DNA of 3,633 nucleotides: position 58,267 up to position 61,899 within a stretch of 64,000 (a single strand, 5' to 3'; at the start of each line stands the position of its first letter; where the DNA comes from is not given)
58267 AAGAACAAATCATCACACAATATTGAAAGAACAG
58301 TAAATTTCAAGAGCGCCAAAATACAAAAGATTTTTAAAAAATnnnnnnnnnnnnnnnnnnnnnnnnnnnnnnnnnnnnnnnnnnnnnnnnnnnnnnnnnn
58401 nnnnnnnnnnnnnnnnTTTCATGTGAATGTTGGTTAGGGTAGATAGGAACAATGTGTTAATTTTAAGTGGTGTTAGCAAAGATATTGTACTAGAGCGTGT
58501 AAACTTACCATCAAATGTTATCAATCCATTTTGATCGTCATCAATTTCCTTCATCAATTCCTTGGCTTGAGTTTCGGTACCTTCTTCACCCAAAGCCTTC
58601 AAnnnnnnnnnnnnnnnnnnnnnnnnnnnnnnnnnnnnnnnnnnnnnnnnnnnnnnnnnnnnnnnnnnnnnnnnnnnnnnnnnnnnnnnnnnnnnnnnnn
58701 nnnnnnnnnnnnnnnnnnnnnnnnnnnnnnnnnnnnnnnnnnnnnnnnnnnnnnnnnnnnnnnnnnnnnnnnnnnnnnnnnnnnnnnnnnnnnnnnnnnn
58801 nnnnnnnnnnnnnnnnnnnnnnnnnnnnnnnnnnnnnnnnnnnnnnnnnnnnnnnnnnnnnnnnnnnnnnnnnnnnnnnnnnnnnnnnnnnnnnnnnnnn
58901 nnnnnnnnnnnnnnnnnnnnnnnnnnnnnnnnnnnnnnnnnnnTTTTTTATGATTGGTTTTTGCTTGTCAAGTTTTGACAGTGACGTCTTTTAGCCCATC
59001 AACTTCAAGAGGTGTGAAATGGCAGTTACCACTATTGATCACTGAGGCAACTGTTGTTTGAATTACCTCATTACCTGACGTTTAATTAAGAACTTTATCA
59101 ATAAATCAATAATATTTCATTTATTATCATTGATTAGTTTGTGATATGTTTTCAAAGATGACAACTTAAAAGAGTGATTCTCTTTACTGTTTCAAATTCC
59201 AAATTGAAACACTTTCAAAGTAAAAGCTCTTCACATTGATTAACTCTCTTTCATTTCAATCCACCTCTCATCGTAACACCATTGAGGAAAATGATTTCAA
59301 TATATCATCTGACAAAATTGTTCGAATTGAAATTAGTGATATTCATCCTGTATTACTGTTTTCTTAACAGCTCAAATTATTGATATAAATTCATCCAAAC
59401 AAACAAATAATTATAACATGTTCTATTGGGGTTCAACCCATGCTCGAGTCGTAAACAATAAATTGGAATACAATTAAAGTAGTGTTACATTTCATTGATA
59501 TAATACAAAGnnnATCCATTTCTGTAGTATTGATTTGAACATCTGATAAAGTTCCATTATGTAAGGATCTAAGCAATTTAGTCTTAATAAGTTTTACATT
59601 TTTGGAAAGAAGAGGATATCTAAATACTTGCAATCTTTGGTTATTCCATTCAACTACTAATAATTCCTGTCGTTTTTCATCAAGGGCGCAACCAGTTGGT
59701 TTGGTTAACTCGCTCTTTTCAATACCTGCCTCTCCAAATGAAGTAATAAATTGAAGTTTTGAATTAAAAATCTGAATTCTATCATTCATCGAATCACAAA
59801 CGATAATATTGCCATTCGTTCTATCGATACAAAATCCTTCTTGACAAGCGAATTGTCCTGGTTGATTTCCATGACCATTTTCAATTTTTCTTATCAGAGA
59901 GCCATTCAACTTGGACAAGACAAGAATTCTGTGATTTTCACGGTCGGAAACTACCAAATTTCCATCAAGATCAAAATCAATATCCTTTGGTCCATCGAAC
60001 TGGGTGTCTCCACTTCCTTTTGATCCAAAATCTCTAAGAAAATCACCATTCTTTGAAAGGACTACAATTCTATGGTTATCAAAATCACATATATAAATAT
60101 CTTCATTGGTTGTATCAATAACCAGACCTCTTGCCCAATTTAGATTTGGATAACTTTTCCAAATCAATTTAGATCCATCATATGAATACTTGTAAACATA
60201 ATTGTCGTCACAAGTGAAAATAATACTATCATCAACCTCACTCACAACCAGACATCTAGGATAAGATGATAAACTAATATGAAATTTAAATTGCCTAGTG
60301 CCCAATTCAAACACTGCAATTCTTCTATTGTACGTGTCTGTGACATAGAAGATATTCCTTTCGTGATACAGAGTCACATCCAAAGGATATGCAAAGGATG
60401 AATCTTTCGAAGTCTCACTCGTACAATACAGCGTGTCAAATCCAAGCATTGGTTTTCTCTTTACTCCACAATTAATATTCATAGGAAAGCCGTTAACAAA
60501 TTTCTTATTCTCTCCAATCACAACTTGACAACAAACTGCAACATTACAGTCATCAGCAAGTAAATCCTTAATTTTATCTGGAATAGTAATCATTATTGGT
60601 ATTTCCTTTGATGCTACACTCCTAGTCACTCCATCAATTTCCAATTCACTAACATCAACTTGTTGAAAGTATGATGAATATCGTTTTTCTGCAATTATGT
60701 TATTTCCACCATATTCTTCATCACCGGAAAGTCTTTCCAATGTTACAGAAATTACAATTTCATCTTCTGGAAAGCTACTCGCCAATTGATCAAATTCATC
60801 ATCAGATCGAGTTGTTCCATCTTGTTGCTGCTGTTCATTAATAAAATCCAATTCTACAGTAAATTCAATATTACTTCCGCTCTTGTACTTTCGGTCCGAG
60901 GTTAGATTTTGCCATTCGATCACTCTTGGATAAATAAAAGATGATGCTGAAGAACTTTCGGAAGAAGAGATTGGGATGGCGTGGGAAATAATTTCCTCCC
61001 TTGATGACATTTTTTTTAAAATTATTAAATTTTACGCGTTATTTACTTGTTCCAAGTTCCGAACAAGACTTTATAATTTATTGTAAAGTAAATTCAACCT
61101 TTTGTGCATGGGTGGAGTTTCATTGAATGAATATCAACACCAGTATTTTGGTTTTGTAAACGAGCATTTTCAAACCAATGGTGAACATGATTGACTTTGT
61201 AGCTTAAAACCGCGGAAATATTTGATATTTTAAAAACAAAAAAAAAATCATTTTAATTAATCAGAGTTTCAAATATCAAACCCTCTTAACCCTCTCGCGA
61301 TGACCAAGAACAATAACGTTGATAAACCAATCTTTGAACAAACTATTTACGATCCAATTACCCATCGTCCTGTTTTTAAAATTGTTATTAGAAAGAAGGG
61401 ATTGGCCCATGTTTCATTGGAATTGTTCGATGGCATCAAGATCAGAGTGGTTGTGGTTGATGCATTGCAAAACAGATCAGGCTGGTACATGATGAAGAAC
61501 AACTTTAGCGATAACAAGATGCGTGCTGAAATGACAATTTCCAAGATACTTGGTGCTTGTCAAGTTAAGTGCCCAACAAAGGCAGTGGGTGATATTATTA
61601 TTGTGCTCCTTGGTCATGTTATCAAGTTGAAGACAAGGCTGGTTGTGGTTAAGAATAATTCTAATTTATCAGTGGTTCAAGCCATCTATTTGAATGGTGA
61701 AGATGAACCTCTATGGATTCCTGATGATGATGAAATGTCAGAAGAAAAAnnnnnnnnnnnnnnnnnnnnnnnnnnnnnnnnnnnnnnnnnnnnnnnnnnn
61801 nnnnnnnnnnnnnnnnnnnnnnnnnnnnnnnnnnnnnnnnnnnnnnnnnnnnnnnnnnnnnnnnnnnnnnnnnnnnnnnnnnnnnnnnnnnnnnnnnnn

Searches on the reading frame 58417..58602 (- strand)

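Call 79: search_protein_families(library=pfam, proteins=[window:58417-58602:-], max_evalue=0.01)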
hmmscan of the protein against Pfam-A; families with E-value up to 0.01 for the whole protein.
window:58417-58602:- (62 aa): 3 families
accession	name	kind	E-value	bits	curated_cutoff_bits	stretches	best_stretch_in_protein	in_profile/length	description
PF13833.12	EF-hand_8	-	0.00027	21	28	1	2-31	15-45/54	EF-hand domain pair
PF13499.12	EF-hand_7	-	0.00098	19.9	30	1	4-31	33-60/67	EF-hand domain pair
PF00036.39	EF-hand_1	-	0.0036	17.2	25.4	1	13-31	2-20/29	EF hand domain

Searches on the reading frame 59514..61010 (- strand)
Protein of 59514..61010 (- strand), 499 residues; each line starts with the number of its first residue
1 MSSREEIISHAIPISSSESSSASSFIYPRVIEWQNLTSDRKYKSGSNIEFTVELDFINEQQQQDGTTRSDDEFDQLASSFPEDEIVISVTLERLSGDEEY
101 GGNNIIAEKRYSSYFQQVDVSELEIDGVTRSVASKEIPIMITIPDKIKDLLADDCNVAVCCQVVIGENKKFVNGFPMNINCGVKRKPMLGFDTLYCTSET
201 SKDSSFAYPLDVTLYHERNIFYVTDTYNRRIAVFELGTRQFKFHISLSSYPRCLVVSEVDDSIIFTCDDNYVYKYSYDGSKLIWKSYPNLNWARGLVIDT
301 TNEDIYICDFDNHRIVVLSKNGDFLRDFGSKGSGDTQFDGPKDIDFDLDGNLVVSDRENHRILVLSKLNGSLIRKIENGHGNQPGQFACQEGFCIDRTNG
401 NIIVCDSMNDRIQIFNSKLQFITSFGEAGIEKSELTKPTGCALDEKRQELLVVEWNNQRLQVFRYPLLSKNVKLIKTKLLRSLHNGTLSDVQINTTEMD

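Call 6: search_protein_families(library=pfam, proteins=[window:59514-61010:-], max_evalue=1)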
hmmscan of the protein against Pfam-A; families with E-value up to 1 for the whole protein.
window:59514-61010:- (499 aa): 7 families
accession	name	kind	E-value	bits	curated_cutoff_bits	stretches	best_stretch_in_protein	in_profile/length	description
PF01436.27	NHL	-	1.5e-26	91.4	20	5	290-317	1-27/28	NHL repeat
PF17170.10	DUF5128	-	2.3e-09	37.3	22.9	2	348-422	52-125/321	6-bladed beta-propeller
PF08450.18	SGL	-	0.00013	22.1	26.3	1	296-463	45-210/246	SMP-30/Gluconolactonase/LRE-like region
PF13570.13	Beta-prop_ACSF4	-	0.0028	17.6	133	1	225-323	67-166/329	Beta-alanine-activating enzyme, beta-propeller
PF01731.26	Arylesterase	-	0.0094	16.6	21.3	0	272-321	39-84/86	Arylesterase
PF23414.1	Beta-prop_EML_2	-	0.011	15.5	90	1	216-374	7-160/266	Echinoderm microtubule-associated protein second beta-propeller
PF21992.2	DUF6927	-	0.042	14.3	27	1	29-64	13-47/74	Domain of unknown function (DUF6927)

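Call 46: find_homologous_proteins(query=window:59514-61010:-, max_evalue=1e-10)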
Query window:59514-61010:- (499 aa): 295 proteins with E <= 1e-10 among 8000 candidates; the best 120 are listed.
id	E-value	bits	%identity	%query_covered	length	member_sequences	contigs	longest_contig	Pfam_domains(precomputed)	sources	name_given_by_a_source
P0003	0.0e+0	1134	100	100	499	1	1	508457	PF17170.11,PF01436.28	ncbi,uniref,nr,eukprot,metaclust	ncbi:predicted protein [Naegleria gruberi]|uniref:Predicted protein n=1 Tax=Naegleria gruberi TaxID=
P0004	2.4e-91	325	53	58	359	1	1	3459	PF17170.11,PF01731.27,PF01436.28,PF08450.19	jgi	-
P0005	4.6e-63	232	33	46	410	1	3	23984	PF17170.11,PF23381.2,PF18975.7,PF01436.28,PF25021.2,PF06739.18,PF08450.19,PF00630.26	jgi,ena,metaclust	metaclust:\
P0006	3.9e-59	219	29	54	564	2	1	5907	PF05787.20,PF17170.11,PF13449.13,PF01436.28,PF08450.19,PF00630.26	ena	-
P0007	1.3e-43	168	30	40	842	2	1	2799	PF17170.11,PF23381.2,PF23500.2,PF24684.2,PF01436.28,PF25021.2,PF06739.18,PF08450.19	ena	-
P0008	1.0e-42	165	31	33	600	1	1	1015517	PF17170.11,PF01436.28,PF25021.2,PF06739.18,PF08450.19,PF00643.30,PF00630.26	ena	-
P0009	7.0e-42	162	34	59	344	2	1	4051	PF17170.11,PF23381.2,PF13570.14,PF01436.28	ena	-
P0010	2.1e-41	160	31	38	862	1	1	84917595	PF00097.32,PF10282.16,PF17170.11,PF13923.13,PF13445.13,PF01436.28,PF25021.2,PF08450.19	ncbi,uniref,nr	ncbi:RING finger protein nhl-1-like [Gigantopelta aegis]|uniref:RING finger protein nhl-1-like n=1 T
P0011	2.3e-40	157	30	43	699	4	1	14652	PF17170.11,PF01436.28,PF25021.2,PF06739.18,PF08450.19,PF00643.30,PF00630.26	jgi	-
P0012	4.1e-40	156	33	51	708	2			PF00097.32,PF17170.11,PF13923.13,PF13445.13,PF01436.28,PF25021.2,PF08450.19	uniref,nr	uniref:RING finger protein nhl-1-like n=1 Tax=Styela clava TaxID=7725 RepID=UPI001939B6DE|nr:RING fi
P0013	5.1e-40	156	31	43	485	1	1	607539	PF17170.11,PF22701.4,PF01436.28,PF25021.2,PF08450.19,PF00630.26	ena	-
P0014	2.1e-39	154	29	53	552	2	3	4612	PF17170.11,PF01436.28,PF08450.19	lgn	-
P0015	4.0e-39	153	32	40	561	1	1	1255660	PF17170.11,PF01436.28,PF25021.2,PF08450.19,PF00630.26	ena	-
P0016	4.6e-39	153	38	38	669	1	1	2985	PF17170.11,PF01436.28,PF08450.19,PF00643.30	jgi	-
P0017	9.7e-39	152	39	28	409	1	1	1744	PF25174.2,PF17170.11,PF01436.28,PF06739.18,PF08450.19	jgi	-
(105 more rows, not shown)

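Call 47: find_encoding_contigs(protein=P0004, flank=10000, max_places=3)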
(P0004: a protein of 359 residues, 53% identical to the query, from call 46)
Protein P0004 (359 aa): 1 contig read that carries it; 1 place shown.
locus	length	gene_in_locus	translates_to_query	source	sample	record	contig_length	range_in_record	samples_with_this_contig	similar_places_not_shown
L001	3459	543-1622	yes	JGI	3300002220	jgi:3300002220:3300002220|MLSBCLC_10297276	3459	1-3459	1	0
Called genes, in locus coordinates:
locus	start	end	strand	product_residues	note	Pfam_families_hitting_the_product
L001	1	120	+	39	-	PF07885:Ion_trans_2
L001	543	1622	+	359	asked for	PF01731:Arylesterase (faint), PF08450:SGL (faint), PF17170:DUF5128 (faint), PF01436:NHL (weak)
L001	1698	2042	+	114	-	-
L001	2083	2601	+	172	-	-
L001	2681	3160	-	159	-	-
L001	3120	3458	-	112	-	?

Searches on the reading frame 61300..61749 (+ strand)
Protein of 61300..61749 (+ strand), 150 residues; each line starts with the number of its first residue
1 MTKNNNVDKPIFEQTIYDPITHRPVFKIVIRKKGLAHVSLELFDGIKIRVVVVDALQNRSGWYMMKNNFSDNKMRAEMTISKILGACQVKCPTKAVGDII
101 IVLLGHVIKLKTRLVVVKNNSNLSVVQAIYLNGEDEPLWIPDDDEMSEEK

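Call 21: predict_structure(protein=window:61300-61749:+)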
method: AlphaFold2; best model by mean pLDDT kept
length: 150 residues; sequences in the alignment: 1
mean_pLDDT: 37.7   pTM: 0.35
mean pLDDT of the five models: 37.7, 34.8, 34.6, 34.3, 31.4
residues with pLDDT >= 90: 0; 70-90: 0; 50-70: 21; < 50: 129
segments of 3 or more residues with pLDDT < 50: 1-5, 18-20, 31-145
pLDDT, mean of each block of 10 residues (from residue 1): 46 53 52 41 37 31 26 31 30 32 36 37 34 34 45
secondary structure, 60 per line:
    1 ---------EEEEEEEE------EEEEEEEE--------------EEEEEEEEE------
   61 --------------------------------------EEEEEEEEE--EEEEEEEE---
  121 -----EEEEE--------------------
elements in order: E10-17 E24-31 E46-54 E99-107 E110-117 E126-130

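Call 22: search_protein_families(library=ncbifam, proteins=[window:61300-61749:+], max_evalue=10)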
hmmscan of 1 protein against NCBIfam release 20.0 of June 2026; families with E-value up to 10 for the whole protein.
window:61300-61749:+ (150 aa): 1 family
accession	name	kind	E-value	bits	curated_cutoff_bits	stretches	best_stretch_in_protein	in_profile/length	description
TIGR02066.1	dsrB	equivalog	0.054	12.5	341.5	1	65-104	131-168/341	dissimilatory-type sulfite reductase subunit beta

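Call 24: search_protein_families(library=pfam, proteins=[window:61300-61749:+], max_evalue=10)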
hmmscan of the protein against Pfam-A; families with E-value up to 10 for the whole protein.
window:61300-61749:+ (150 aa): 0 families

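Call 27: search_protein_representatives(protein=window:61300-61749:+)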
Query: 150 residues. Proteins with E-value up to 0.001 (for the whole library): 1; up to 1e-10: 1; up to 1e-30: 1. The best 1 are listed.
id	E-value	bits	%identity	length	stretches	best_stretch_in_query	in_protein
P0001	5.8e-93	324.5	100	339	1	1-150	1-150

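Call 28: find_related_loci(query=window:61300-61749:+, collection=metagenome_contigs, flank=5000)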
Query window:61300-61749:+ (150 aa) in metagenome_contigs; peptide patterns used: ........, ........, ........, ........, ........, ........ (x = any residue, [..] = any of these).
257 stretches matched a pattern, but none encodes a relative of the query by tblastn (E <= 1e-3).

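Call 29: find_related_loci(query=window:61300-61749:+, collection=viral_contigs, flank=5000)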
Query window:61300-61749:+ (150 aa) in viral_contigs; peptide patterns used: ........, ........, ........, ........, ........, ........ (x = any residue, [..] = any of these).
54 stretches matched a pattern, but none encodes a relative of the query by tblastn (E <= 1e-3).

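Call 32: find_homologous_proteins(query=window:61300-61734:+, max_evalue=10)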
Query window:61300-61734:+: 7 candidates shared short words with the query, none scored E <= 10.

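Call 61: search_protein_families(library=phrogs, proteins=[window:61300-61749:+], max_evalue=1)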
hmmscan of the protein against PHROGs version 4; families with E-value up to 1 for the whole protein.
window:61300-61749:+ (150 aa): 0 families
